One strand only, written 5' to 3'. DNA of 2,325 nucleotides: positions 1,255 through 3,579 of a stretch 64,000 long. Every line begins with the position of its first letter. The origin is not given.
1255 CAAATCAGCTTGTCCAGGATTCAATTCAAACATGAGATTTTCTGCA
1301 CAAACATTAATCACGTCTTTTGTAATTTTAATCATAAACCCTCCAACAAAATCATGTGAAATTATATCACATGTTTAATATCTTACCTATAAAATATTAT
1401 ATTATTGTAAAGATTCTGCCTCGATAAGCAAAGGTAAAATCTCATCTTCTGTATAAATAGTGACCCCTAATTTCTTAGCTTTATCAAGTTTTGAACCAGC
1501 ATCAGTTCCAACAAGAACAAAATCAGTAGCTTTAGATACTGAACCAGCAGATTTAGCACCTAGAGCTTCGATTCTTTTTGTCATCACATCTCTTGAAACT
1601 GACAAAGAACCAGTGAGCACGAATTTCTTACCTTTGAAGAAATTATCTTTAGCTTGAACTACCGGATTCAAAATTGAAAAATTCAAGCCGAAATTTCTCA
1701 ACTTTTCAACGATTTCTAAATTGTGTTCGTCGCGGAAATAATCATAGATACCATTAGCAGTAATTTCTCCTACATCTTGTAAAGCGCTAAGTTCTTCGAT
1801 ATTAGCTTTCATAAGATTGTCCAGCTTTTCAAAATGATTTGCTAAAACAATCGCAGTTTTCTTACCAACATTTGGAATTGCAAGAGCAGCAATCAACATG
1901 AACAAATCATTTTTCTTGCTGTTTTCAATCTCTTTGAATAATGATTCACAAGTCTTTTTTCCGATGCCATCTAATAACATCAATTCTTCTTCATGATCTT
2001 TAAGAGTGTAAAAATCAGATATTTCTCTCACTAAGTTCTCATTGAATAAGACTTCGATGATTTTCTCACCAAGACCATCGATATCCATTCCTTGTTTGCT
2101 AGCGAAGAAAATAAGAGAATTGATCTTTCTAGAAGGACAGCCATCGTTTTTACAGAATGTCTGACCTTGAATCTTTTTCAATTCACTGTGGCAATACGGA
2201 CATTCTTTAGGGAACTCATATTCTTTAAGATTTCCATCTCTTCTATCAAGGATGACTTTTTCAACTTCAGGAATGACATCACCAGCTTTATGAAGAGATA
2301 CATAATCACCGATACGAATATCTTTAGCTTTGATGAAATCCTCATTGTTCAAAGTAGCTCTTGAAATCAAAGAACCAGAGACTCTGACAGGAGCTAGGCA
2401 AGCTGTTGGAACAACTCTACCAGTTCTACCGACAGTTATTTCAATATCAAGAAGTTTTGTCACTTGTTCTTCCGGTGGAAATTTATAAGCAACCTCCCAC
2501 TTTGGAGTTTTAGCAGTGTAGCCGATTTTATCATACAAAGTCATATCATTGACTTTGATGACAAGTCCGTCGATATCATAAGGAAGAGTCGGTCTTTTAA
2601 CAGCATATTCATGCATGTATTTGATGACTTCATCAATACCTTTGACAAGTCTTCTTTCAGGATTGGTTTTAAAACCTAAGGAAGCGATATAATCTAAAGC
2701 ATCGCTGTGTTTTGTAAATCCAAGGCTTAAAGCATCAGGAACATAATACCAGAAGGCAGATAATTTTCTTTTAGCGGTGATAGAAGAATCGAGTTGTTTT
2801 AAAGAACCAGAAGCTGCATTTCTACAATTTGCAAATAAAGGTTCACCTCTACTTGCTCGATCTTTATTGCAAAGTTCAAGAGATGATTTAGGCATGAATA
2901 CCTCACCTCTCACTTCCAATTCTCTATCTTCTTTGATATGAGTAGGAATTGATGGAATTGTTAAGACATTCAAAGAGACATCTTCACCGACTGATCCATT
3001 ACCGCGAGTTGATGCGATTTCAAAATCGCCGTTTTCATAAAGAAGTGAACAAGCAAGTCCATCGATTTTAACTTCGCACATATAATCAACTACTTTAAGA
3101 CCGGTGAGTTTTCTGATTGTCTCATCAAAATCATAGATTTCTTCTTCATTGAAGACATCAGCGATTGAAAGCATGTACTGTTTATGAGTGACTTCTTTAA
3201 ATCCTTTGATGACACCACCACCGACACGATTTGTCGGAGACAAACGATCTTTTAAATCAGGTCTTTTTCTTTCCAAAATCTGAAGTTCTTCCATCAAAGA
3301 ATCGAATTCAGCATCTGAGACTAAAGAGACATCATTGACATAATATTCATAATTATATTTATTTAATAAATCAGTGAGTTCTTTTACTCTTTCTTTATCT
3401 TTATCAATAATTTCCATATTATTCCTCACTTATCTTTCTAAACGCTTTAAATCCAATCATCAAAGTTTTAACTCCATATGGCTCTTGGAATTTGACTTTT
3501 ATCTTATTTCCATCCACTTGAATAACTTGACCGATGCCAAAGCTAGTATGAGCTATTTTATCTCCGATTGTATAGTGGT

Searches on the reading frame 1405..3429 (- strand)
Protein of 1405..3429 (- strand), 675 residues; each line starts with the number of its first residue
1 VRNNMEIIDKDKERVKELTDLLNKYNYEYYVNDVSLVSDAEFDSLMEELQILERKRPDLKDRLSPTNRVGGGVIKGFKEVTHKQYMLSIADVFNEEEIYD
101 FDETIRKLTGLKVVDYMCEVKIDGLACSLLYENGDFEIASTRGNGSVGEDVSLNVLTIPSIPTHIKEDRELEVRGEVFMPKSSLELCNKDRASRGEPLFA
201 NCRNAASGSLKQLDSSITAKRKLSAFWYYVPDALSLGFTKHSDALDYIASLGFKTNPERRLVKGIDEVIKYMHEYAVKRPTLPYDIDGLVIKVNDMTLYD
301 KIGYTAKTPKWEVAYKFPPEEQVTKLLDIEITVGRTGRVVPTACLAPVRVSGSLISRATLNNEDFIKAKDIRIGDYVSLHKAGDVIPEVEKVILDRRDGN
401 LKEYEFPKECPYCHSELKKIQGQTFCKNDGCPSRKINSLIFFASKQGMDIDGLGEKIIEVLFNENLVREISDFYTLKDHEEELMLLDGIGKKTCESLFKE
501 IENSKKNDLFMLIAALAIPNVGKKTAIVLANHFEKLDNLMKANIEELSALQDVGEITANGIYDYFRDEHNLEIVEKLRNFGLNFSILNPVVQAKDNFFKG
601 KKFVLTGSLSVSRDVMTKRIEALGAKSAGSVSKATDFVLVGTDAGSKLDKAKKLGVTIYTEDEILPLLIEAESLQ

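Call 82: search_protein_families(library=padloc, alignment_id=A7, max_evalue=0.000001)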
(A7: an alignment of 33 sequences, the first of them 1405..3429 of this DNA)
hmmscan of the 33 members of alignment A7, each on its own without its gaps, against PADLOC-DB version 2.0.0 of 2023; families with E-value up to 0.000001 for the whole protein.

A. member 1, window:1405-3429:- (675 aa): 1 family
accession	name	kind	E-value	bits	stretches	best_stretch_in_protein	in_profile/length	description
PDLC05027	PDC-S48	-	3.4e-09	34.3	1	593-668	328-405/411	-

B. families by the number of members that match (of 33 scanned): 110 families (the first 25 are shown)
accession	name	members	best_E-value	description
PDLC04135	mad3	3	7.8e-27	mads_3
PDLC04140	mad8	2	5.2e-11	mads_8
PDLC01580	Cas9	1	8.5e-214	"CAS-II-A,CAS-II-B,CAS-II-C; effector__SPE"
PDLC00973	Cas9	1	2.6e-160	CRISPR subtype II RNA-guided endonuclease Cas9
PDLC01256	Cas9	1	1.3e-142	"CAS-II-A,CAS-II-B,CAS-II-C; effector__SPE"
PDLC01460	Cas9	1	9.4e-120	"CAS-II-A,CAS-II-B,CAS-II-C; effector__SPE"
PDLC03802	RTasHel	1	1.2e-104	DRT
PDLC02061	Cas1_II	1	6.4e-102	-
PDLC00114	GajB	1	1.1e-97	UrvD helicase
PDLC01333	Cas1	1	4.2e-90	"CAS-I,CAS-II,CAS-III,CAS-IV,CAS-V,CAS-VI; acquisition_1"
PDLC00926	Cas1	1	1.1e-89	"CRISPR-associated endonuclease Cas1, subtype II/NMENI"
PDLC00975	Cas9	1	3.9e-88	Cas9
PDLC00132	GajB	1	1.3e-85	UrvD helicase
PDLC00117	GajB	1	6.9e-79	UrvD helicase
PDLC01741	Cas1_IIIa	1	7.5e-59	-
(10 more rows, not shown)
